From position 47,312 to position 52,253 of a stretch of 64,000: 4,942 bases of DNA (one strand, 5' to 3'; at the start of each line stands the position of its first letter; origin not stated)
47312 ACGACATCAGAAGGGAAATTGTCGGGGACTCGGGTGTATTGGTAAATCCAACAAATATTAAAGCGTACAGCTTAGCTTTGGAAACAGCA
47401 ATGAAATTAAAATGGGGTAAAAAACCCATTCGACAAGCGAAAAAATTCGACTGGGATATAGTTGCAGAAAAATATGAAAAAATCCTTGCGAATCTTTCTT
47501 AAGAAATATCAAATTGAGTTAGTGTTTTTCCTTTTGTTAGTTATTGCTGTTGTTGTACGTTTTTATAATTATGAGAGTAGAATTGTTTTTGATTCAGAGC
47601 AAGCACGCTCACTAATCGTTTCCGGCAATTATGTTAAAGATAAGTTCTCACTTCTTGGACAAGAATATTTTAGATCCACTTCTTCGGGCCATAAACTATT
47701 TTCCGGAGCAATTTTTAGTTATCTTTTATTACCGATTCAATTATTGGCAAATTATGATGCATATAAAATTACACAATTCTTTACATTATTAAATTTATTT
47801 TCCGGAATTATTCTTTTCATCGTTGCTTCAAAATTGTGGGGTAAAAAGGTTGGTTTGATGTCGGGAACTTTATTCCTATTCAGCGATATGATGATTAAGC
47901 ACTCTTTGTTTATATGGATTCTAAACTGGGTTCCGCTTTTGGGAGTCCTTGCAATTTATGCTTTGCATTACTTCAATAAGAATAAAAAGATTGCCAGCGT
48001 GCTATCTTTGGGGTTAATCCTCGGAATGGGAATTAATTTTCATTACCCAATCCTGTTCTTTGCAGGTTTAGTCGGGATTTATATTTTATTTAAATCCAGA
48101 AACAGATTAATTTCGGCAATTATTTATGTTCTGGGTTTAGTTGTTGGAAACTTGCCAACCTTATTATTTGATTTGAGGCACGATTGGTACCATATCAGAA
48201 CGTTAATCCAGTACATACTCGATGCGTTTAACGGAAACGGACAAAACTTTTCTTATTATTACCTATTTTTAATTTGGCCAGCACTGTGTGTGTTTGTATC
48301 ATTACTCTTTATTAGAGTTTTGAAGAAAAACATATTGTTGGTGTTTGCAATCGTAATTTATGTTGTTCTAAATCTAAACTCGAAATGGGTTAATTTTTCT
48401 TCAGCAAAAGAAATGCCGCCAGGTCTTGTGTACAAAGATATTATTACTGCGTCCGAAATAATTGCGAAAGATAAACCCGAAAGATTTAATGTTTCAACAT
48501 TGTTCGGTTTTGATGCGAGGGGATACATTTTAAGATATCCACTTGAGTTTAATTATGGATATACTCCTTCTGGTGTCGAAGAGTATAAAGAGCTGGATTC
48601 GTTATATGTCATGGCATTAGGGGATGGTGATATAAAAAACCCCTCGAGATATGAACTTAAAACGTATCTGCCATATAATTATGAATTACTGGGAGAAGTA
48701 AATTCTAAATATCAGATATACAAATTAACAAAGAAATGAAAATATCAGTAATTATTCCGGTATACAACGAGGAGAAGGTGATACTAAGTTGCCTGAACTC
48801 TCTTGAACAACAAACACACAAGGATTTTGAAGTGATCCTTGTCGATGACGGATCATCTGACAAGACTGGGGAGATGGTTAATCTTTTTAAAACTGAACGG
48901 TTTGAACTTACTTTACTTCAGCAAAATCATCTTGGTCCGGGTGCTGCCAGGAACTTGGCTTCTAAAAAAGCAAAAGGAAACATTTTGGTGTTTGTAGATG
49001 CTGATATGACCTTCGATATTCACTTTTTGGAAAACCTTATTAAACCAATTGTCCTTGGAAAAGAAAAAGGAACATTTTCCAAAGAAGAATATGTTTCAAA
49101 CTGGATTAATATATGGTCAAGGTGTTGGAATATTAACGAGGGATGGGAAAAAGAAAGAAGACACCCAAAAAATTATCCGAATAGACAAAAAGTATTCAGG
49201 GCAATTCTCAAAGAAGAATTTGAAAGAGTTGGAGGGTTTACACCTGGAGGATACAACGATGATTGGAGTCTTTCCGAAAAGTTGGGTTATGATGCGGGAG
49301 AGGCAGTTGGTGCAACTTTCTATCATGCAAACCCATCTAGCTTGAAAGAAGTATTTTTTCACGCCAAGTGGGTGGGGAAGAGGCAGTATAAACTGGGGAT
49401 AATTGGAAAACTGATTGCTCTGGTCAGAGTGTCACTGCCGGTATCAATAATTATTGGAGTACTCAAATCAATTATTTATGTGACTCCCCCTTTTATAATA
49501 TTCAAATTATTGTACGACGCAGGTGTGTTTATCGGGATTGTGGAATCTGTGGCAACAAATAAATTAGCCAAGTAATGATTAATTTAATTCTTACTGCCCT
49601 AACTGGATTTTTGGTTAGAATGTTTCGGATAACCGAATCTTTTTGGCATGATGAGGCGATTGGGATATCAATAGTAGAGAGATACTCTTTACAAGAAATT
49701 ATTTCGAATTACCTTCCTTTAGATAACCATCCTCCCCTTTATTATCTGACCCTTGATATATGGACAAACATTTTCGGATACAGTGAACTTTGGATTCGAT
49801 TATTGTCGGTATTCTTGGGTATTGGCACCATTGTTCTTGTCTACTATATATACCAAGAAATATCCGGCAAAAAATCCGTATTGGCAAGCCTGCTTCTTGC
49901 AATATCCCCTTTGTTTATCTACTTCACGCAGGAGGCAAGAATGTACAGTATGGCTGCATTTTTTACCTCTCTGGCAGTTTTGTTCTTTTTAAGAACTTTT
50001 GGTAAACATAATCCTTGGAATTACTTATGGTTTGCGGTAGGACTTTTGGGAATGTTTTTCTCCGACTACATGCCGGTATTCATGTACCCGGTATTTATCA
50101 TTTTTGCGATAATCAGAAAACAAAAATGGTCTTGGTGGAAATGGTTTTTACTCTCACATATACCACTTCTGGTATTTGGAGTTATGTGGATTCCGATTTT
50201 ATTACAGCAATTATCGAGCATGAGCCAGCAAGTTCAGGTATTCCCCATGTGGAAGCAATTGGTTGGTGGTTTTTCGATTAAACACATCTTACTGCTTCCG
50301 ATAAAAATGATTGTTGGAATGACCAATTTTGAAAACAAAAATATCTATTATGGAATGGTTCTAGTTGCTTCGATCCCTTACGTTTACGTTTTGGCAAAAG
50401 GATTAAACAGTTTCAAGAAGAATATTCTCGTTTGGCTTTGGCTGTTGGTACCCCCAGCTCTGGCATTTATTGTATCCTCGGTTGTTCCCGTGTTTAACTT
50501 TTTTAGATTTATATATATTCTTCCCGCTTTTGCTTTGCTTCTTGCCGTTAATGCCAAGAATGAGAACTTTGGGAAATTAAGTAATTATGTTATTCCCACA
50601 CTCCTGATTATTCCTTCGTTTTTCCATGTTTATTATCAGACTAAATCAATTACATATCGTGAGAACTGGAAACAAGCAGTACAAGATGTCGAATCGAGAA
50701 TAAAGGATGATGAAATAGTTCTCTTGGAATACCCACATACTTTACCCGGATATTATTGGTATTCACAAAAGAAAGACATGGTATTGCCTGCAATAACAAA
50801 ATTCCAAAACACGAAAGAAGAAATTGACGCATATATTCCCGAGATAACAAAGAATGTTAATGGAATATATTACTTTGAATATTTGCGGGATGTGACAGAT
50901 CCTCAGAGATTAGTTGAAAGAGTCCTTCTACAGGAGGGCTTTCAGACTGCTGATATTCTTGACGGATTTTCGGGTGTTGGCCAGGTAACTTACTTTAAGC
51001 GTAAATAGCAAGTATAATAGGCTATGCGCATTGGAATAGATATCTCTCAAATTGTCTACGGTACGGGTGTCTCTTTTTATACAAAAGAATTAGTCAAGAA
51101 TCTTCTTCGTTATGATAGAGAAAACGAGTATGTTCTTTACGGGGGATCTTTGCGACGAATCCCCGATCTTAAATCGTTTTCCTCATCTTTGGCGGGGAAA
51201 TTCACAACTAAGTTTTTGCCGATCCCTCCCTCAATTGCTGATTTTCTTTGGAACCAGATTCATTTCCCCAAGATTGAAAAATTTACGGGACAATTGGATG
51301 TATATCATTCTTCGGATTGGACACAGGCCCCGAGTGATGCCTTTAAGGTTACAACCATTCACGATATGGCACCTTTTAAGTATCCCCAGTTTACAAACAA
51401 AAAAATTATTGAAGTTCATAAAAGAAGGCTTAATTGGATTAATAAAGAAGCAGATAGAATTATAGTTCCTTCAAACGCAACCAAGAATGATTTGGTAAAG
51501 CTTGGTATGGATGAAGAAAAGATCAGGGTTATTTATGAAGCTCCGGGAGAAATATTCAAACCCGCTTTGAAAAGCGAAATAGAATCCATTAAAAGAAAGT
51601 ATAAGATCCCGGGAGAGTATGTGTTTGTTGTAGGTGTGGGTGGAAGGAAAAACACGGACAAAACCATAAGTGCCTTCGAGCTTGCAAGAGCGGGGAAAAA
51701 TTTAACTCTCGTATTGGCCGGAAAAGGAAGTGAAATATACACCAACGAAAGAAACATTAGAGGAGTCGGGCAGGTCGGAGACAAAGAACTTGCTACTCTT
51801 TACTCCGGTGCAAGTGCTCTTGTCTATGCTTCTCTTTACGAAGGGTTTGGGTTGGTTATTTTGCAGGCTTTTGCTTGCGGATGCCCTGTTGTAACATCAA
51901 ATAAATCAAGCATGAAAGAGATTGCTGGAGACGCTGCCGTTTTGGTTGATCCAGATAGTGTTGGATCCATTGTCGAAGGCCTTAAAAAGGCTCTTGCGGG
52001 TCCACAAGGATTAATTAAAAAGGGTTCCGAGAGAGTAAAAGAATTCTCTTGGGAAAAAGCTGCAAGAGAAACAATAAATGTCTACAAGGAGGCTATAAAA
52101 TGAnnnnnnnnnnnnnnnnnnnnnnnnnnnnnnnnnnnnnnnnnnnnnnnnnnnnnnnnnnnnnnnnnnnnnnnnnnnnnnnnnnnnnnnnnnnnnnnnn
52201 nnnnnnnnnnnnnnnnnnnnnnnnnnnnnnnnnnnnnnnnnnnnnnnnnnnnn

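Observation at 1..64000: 64-kb single-strand glycosylation supercluster dominated by GT-C-type membrane glycosyltransferases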

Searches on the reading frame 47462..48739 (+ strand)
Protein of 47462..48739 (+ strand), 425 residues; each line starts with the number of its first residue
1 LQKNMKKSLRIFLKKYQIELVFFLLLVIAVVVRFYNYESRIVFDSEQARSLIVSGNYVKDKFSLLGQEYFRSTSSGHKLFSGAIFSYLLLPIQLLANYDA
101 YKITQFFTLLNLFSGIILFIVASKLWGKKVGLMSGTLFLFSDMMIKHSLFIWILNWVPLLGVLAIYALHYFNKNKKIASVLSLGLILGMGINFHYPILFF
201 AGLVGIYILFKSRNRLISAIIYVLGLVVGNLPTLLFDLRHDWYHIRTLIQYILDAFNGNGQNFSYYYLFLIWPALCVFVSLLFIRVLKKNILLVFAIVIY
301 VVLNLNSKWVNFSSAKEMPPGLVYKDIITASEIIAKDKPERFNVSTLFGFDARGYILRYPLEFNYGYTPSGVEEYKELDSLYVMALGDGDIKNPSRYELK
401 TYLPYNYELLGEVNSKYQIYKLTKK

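Call 8: search_protein_families(library=pfam, proteins=[window:47462-48739:+], max_evalue=0.01)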
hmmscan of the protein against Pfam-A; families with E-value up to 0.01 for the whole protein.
window:47462-48739:+ (425 aa): 1 family
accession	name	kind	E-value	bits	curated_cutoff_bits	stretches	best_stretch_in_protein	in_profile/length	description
PF13231.12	PMT_2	-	0.0012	19.5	26.1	1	96-229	17-150/160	Dolichyl-phosphate-mannose-protein mannosyltransferase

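Call 18: search_protein_families(library=ncbifam, proteins=[window:47462-48739:+], max_evalue=1)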
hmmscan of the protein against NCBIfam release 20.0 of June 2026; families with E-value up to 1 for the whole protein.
window:47462-48739:+ (425 aa): 0 families

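Call 32: search_protein_families(library=pfam, proteins=[window:47462-48739:+], max_evalue=10)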
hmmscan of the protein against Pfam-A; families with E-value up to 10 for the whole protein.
window:47462-48739:+ (425 aa): 1 family
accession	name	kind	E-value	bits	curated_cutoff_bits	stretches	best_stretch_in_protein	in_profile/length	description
PF13231.12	PMT_2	-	0.0012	19.5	26.1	1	96-229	17-150/160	Dolichyl-phosphate-mannose-protein mannosyltransferase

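Call 78: search_solved_structures(query=window:47462-48736:+, max_evalue=10)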
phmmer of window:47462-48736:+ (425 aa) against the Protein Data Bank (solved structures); distinct sequences matched with E-value up to 10: 0.

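Call 89: predict_structure(alignment_id=A6)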
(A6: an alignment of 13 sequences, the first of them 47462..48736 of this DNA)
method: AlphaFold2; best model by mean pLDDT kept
length: 425 residues; sequences in the alignment: 13
mean_pLDDT: 57.8   pTM: 0.53
mean pLDDT of the five models: 57.8, 56.7, 56.5, 56.0, 55.8
residues with pLDDT >= 90: 21; 70-90: 105; 50-70: 94; < 50: 205
segments of 3 or more residues with pLDDT < 50: 62-80, 196-202, 216-220, 222-256, 258-274, 276-327, 337-379, 387-402
pLDDT, mean of each block of 10 residues (from residue 1): 83 88 92 74 63 64 46 41 69 81 87 90 83 83 75 76 74 70 65 51 50 49 45 41 42 46 44 47 41 47 42 36 46 48 39 38 32 37 49 45 56 54 54
secondary structure, 60 per line:
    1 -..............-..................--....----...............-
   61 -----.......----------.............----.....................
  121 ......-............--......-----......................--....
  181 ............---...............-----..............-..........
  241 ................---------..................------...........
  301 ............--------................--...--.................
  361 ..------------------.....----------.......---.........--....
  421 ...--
elements in order: H2-15 H17-34 H37-40 H45-59 H66-72 H83-95 H100-126 H128-139 H142-147 H153-174 H177-192 H196-210 H216-229 H231-256 H266-283 H290-312 H321-336 H344-362 E381-385 H396-402 E406-414 E417-423

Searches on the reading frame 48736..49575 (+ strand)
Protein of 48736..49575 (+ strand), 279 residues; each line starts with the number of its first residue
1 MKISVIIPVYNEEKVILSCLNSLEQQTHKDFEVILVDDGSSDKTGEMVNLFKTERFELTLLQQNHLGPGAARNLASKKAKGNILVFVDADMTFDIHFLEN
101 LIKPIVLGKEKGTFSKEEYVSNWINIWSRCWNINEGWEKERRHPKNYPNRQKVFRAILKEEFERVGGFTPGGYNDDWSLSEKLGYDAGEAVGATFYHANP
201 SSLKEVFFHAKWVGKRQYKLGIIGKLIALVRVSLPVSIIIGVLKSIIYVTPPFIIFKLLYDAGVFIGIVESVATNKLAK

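Call 8: search_protein_families(library=pfam, proteins=[window:48736-49575:+], max_evalue=0.01)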
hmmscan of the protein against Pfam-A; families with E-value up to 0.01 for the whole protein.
window:48736-49575:+ (279 aa): 3 families
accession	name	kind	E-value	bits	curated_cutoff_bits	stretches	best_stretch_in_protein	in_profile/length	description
PF00535.33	Glycos_transf_2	-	2e-31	109.6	23.3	1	4-111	1-109/168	Glycosyl transferase family 2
PF10111.15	Glyco_tranf_2_2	-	1e-13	51.9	27.3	1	4-103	1-104/276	Glycosyltransferase like family 2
PF13641.12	Glyco_tranf_2_3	-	9.5e-10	39.3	27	1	3-105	3-111/230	Glycosyltransferase like family 2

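Call 49: search_protein_families(library=ncbifam, proteins=[window:48736-49575:+], max_evalue=0.001)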
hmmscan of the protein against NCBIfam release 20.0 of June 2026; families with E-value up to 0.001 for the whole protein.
window:48736-49575:+ (279 aa): 27 families (the best 25 are shown)
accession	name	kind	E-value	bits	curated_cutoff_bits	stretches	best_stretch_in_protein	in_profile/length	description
NF007482.0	PRK10073.1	equivalog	1.6e-22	80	423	1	2-102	7-107/334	glycosyltransferase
NF041875.1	EPS_EpsD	equivalog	6.8e-22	78.3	370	1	3-100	1-99/325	exopolysaccharide biosynthesis glycosyltransferase EpsD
TIGR04283.1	glyco_like_mftF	equivalog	8.3e-20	71.3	182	1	3-183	1-169/221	TIGR04283 family arsenosugar biosynthesis glycosyltransferase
NF047683.1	TeichurnBiosyTuaG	equivalog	1.9e-18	67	400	1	2-120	7-126/252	teichuronic acid biosynthesis protein TuaG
TIGR03937.1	PgaC_IcaA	equivalog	8.5e-18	64.5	422.3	1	2-106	46-151/407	poly-beta-1,6-N-acetyl-D-glucosamine synthase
TIGR03965.1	mycofact_glyco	equivalog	8.2e-16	57.9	280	1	2-103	75-177/467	mycofactocin biosynthesis glycosyltransferase MftF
NF050050.1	ProtGlycPglI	equivalog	3e-14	53.1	500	1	2-105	3-108/306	GalNAc(5)-diNAcBac-PP-undecaprenol beta-1,3-glucosyltransferase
NF038299.1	EPS_HpsN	equivalog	1.7e-13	50.2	425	1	2-101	2-102/317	hormogonium polysaccharide biosynthesis glycosyltransferase HpsN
NF038302.1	EPS_HpsE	equivalog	2.3e-12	46.5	300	1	1-96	1-102/307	hormogonium polysaccharide biosynthesis glycosyltransferase HpsE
NF041394.1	GtaseAglG_Halo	equivalog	1.8e-11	43.9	440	1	1-103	1-105/304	glucosyl-dolichyl phosphate glucuronosyltransferase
TIGR04242.1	nodulat_NodC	equivalog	1.8e-11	43.6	550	1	3-103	50-154/395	chitooligosaccharide synthase NodC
NF010496.0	PRK13915.1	equivalog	1.6e-10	40.5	262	1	2-110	32-147/307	glucosyl-3-phosphoglycerate synthase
NF047588.1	GlcsyltransPgfSStrep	equivalog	2.1e-10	40.4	500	1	1-103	1-108/308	glycosyltransferase PgfS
NF007986.1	PRK10714.1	equivalog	8.3e-10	38.2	529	1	2-92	7-102/316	undecaprenyl-phosphate 4-deoxy-4-formamido-L-arabinose transferase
TIGR03111.1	glyc2_xrt_Gpos1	hypoth_equivalog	9.3e-10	37.9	363.95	1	2-103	50-154/439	TIGR03111 family XrtG-associated glycosyltransferase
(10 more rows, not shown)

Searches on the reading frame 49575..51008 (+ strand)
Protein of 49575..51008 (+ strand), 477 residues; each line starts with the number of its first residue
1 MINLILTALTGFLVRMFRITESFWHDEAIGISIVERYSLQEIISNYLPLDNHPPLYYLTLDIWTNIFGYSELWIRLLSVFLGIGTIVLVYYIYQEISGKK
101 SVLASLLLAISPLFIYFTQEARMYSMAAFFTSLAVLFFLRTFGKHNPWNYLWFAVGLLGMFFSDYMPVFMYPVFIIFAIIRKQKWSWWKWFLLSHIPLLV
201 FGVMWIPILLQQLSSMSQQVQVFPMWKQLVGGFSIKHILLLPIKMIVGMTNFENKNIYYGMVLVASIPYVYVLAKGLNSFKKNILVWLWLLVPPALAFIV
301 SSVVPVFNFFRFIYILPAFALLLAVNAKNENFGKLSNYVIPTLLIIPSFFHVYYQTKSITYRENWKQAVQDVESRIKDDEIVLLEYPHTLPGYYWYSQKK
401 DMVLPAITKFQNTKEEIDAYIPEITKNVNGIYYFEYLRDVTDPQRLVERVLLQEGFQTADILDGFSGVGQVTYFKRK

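Call 8: search_protein_families(library=pfam, proteins=[window:49575-51008:+], max_evalue=0.01)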
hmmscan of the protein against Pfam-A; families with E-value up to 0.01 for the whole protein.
window:49575-51008:+ (477 aa): 2 families
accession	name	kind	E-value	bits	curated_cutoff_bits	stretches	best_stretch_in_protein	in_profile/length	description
PF13231.12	PMT_2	-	1.1e-13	52.1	26.1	1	51-205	1-160/160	Dolichyl-phosphate-mannose-protein mannosyltransferase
PF02366.24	PMT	-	1.5e-05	25.1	22.7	1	64-210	74-232/245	Dolichyl-phosphate-mannose-protein mannosyltransferase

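Call 27: find_encoding_contigs(protein=window:49575-51008:+, flank=10000, max_places=6)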
Protein window:49575-51008:+ (477 aa): 2 contigs read that carry it; 2 places shown.
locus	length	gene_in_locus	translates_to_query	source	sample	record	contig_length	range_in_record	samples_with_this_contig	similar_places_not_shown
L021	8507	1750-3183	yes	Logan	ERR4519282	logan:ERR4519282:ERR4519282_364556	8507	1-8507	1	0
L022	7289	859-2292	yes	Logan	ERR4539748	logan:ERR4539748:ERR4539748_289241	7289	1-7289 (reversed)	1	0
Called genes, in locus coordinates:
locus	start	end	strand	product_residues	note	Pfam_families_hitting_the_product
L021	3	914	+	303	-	?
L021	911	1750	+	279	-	PF00535:Glycos_transf_2, PF10111:Glyco_tranf_2_2, PF13641:Glyco_tranf_2_3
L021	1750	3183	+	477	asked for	PF02366:PMT (weak), PF13231:PMT_2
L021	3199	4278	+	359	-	PF13439:Glyco_transf_4, PF00534:Glycos_transf_1, PF13692:Glyco_trans_1_4, PF20706:GT4-conflict (weak)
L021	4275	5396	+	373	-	PF00534:Glycos_transf_1, PF13692:Glyco_trans_1_4, PF20706:GT4-conflict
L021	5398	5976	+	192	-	PF25087:GMPPB_C (faint), PF00132:Hexapep, PF14602:Hexapep_2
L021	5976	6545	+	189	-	-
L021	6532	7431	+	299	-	PF00535:Glycos_transf_2, PF13641:Glyco_tranf_2_3 (faint)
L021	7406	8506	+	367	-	?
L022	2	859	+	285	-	?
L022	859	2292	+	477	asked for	PF02366:PMT (weak), PF13231:PMT_2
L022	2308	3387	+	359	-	PF13439:Glyco_transf_4, PF00534:Glycos_transf_1, PF13692:Glyco_trans_1_4, PF20706:GT4-conflict (weak)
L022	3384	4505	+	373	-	PF00534:Glycos_transf_1, PF13692:Glyco_trans_1_4, PF20706:GT4-conflict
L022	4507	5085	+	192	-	PF25087:GMPPB_C (faint), PF00132:Hexapep, PF14602:Hexapep_2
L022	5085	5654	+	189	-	-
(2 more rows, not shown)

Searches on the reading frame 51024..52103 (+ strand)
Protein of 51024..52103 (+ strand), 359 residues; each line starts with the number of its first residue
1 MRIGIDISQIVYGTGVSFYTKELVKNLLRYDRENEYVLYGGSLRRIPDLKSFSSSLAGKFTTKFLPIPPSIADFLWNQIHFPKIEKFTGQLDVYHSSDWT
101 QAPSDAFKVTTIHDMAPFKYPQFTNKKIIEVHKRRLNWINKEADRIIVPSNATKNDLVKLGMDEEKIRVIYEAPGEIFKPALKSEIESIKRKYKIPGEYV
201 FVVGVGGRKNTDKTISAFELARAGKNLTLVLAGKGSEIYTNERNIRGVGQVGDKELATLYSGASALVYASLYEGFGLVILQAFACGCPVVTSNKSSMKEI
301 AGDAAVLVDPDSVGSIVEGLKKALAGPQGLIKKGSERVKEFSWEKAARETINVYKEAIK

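Call 8: search_protein_families(library=pfam, proteins=[window:51024-52103:+], max_evalue=0.01)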
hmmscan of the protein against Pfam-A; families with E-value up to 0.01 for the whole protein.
window:51024-52103:+ (359 aa): 6 families
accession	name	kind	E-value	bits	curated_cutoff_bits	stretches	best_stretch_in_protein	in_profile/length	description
PF00534.26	Glycos_transf_1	-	2.8e-23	82.7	26.4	1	189-327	5-159/172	Glycosyl transferases group 1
PF13692.12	Glyco_trans_1_4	-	8e-20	72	27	1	207-324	13-140/142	Glycosyl transferases group 1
PF13439.12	Glyco_transf_4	-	4.6e-15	56.5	28.5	1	15-171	3-163/170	Glycosyltransferase Family 4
PF20706.3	GT4-conflict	-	1e-06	28.4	26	1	254-354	273-358/385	Family 4 Glycosyltransferase in conflict systems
PF13524.12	Glyco_trans_1_2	-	9.7e-05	22.8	25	1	222-349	10-141/144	Glycosyl transferase-like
PF13579.12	Glyco_trans_4_4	-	0.0012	19.7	29.7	1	109-170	98-155/158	Glycosyl transferase 4-like domain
